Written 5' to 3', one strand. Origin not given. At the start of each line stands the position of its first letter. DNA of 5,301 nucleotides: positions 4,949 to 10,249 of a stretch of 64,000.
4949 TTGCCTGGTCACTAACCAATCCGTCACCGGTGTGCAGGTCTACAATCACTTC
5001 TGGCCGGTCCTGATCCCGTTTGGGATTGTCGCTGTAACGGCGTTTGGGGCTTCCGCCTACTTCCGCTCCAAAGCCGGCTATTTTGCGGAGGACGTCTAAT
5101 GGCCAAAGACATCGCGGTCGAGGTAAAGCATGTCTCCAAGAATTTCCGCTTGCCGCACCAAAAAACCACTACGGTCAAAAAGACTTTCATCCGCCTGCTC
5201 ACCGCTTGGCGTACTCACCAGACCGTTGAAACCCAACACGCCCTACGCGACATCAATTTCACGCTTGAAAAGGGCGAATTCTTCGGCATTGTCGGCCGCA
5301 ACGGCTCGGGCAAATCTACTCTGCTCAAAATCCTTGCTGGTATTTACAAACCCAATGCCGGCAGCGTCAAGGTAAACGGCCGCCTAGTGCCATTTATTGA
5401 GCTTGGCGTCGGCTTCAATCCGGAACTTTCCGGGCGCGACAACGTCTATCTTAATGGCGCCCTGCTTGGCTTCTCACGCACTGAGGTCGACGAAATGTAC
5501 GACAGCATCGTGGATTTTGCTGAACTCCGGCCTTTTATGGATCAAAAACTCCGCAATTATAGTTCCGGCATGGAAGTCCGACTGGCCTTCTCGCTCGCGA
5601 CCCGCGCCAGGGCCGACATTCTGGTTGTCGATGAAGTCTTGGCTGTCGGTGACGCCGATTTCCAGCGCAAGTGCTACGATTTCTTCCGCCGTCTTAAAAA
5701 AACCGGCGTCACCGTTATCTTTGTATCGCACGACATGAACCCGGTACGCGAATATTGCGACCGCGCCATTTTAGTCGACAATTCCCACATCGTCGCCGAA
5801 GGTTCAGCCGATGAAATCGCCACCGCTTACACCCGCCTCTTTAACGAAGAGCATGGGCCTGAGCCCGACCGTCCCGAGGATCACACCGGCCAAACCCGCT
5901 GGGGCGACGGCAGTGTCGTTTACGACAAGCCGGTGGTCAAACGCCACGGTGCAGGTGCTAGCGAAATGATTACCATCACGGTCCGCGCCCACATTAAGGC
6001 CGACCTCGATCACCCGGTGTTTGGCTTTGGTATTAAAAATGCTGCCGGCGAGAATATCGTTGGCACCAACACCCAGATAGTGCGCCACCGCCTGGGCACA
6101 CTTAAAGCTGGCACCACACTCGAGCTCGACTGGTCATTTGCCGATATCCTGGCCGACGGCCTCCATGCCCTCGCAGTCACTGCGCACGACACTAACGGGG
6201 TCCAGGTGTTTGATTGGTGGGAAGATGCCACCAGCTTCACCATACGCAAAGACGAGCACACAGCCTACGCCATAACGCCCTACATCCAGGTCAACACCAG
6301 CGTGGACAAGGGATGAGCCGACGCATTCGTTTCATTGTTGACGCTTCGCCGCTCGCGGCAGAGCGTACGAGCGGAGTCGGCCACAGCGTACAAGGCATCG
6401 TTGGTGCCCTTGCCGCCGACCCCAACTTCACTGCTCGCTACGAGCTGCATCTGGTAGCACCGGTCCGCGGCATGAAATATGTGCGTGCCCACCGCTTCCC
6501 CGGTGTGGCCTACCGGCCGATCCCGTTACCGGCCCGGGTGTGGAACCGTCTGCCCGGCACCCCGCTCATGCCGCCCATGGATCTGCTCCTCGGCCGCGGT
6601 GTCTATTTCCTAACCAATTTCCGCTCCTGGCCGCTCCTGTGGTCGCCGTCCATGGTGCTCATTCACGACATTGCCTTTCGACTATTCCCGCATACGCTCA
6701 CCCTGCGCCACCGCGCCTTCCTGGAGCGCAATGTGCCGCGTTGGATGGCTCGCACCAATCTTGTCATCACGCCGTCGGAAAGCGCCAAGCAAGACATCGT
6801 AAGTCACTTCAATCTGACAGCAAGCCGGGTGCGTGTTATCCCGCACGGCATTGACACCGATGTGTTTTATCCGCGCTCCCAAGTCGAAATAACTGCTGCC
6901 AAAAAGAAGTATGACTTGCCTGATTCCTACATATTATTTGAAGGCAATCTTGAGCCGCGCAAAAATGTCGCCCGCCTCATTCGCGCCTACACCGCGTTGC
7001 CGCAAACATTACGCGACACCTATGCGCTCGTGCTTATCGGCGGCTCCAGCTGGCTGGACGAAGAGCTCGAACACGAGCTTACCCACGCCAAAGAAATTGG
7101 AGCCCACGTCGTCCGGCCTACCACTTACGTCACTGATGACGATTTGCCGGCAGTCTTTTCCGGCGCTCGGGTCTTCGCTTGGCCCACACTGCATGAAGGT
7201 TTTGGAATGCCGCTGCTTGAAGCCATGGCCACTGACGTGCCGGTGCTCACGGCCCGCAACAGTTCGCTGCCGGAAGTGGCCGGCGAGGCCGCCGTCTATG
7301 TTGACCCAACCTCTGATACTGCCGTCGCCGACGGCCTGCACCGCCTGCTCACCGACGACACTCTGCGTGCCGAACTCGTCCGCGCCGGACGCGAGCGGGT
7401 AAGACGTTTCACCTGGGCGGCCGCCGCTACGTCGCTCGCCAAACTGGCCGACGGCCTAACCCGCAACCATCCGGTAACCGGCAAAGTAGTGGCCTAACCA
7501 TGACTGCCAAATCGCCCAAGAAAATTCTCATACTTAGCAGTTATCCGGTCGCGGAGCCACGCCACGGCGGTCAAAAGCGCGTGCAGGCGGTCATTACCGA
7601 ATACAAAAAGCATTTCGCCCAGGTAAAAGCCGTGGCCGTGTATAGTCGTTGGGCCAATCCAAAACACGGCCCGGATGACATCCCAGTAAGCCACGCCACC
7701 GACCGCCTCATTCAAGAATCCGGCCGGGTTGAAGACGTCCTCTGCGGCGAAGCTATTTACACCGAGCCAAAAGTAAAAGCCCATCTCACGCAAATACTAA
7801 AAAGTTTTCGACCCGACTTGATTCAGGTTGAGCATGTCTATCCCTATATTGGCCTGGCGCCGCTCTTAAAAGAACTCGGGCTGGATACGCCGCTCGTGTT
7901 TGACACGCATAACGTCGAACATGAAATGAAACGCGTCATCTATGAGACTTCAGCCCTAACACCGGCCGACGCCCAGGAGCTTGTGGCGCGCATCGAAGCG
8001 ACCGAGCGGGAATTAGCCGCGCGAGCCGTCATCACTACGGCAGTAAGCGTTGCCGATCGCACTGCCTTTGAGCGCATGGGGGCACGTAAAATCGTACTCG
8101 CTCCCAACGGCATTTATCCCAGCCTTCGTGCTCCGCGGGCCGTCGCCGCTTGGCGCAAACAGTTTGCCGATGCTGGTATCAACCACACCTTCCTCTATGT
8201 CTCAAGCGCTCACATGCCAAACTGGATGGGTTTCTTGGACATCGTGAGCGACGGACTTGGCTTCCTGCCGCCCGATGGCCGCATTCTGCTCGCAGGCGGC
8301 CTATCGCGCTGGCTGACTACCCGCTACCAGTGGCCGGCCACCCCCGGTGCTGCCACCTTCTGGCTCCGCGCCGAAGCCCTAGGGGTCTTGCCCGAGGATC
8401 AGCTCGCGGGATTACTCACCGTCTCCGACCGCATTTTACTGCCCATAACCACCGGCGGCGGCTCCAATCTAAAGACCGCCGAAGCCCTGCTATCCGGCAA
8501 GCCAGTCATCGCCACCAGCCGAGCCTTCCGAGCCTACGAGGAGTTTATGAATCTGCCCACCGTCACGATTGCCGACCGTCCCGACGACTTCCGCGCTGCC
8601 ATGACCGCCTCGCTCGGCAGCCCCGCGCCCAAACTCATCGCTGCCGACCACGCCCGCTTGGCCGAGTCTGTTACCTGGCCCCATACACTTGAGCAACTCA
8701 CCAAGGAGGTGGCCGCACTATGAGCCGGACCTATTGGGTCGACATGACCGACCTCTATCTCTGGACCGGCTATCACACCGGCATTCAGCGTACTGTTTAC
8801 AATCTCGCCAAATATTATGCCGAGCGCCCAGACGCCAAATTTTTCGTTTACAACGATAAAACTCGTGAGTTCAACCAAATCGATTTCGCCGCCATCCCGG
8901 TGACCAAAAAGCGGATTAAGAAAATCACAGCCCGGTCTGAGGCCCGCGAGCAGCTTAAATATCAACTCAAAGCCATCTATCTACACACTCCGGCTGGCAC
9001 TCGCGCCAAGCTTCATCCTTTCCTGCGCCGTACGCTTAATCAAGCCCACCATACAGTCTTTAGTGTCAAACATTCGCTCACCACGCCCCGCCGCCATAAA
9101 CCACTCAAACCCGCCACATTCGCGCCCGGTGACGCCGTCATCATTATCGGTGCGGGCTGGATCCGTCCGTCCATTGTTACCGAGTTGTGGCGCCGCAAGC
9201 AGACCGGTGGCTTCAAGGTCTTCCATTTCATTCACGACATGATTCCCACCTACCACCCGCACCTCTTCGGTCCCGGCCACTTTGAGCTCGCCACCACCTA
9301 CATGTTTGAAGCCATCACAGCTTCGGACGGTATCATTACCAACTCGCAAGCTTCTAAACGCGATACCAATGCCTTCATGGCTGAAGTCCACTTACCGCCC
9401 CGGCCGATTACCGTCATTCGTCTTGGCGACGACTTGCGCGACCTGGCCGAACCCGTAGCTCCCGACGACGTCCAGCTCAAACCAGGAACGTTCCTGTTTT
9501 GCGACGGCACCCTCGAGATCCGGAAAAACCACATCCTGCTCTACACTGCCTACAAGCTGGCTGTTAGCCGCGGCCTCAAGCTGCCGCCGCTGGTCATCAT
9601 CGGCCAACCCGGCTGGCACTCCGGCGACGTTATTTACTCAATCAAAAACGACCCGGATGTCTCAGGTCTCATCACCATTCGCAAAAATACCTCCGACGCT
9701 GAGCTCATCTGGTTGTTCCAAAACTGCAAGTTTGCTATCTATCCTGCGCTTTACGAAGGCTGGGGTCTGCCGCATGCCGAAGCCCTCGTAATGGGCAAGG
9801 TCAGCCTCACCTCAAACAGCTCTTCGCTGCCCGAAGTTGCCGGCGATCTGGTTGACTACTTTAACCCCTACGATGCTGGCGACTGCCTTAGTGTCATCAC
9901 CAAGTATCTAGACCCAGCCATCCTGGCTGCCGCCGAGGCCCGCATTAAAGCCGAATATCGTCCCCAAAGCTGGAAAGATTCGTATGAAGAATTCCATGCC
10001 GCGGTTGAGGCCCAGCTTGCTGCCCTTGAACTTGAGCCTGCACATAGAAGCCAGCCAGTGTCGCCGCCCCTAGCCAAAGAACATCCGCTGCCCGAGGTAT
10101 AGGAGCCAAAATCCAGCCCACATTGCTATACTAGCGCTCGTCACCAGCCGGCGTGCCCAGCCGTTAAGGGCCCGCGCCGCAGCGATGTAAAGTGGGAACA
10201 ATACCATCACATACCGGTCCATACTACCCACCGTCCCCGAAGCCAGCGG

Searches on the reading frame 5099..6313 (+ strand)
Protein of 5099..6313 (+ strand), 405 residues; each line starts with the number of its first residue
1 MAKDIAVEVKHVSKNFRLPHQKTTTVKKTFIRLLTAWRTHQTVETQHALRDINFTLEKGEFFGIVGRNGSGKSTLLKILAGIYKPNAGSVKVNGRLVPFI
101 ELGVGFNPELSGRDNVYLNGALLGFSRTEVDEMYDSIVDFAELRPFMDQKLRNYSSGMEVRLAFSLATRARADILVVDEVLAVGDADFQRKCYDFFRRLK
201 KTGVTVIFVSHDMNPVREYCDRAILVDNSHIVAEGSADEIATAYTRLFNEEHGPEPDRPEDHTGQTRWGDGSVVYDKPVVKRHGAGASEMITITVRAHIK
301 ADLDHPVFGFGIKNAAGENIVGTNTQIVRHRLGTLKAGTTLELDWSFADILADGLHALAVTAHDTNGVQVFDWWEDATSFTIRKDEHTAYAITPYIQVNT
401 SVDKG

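Call 79: search_protein_families(library=pfam, proteins=[window:5099-6313:+], max_evalue=0.00001)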
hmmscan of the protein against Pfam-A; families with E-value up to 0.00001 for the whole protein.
window:5099-6313:+ (405 aa): 3 families
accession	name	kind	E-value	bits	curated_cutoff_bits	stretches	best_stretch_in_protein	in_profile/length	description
PF00005.33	ABC_tran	-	5.5e-20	72.8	25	1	49-180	1-135/137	ABC transporter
PF14524.12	Wzt_C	-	7.5e-18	65.3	30.4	1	288-387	31-135/143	Wzt C-terminal domain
PF13304.12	AAA_21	-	4.1e-08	34.1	27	0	61-82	1-22/304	AAA domain, putative AbiEii toxin, Type IV TA system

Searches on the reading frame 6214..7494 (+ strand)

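Call 79: search_protein_families(library=pfam, proteins=[window:6214-7494:+], max_evalue=0.00001)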
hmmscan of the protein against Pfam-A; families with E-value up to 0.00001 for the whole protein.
window:6214-7494:+ (427 aa): 5 families
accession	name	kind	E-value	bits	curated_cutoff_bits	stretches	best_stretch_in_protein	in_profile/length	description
PF00534.26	Glycos_transf_1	-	1.9e-28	99.6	26.4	1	232-395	10-172/172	Glycosyl transferases group 1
PF13692.12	Glyco_trans_1_4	-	6.8e-23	81.9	27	1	239-381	3-142/142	Glycosyl transferases group 1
PF13439.12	Glyco_transf_4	-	2e-11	44.7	28.5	1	54-216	3-169/170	Glycosyltransferase Family 4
PF20706.3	GT4-conflict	-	3.2e-11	43.3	26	1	241-408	201-385/385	Family 4 Glycosyltransferase in conflict systems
PF13524.12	Glyco_trans_1_2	-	1.3e-10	41.8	25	1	272-407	16-141/144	Glycosyl transferase-like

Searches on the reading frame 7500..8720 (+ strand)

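Call 79: search_protein_families(library=pfam, proteins=[window:7500-8720:+], max_evalue=0.00001)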
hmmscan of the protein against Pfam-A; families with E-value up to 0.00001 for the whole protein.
window:7500-8720:+ (407 aa): 2 families
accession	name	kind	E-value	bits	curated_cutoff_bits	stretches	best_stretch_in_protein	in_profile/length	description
PF13579.12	Glyco_trans_4_4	-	4e-09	37.4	29.7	1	23-204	2-158/158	Glycosyl transferase 4-like domain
PF13439.12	Glyco_transf_4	-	2.5e-08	34.6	28.5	1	90-206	58-167/170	Glycosyltransferase Family 4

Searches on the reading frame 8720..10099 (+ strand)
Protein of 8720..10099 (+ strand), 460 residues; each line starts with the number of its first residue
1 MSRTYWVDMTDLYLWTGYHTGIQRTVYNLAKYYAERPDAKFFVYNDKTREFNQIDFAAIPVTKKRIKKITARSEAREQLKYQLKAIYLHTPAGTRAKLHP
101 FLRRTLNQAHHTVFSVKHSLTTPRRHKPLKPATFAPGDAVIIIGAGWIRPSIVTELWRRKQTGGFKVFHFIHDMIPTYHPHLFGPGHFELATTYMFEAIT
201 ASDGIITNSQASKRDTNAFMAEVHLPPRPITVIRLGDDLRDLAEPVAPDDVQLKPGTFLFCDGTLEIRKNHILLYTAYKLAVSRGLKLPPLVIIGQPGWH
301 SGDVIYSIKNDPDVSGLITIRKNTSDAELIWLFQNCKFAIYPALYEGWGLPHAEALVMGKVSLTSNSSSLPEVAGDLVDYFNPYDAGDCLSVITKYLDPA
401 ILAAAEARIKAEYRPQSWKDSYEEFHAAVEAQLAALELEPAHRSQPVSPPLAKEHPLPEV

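Call 79: search_protein_families(library=pfam, proteins=[window:8720-10099:+], max_evalue=0.00001)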
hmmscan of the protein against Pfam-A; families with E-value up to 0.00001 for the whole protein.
window:8720-10099:+ (460 aa): 2 families
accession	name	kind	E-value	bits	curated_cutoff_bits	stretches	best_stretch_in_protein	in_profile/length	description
PF00534.26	Glycos_transf_1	-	4.2e-10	39.9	26.4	1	258-379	17-136/172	Glycosyl transferases group 1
PF13439.12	Glyco_transf_4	-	2.7e-07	31.2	28.5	0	156-238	88-167/170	Glycosyltransferase Family 4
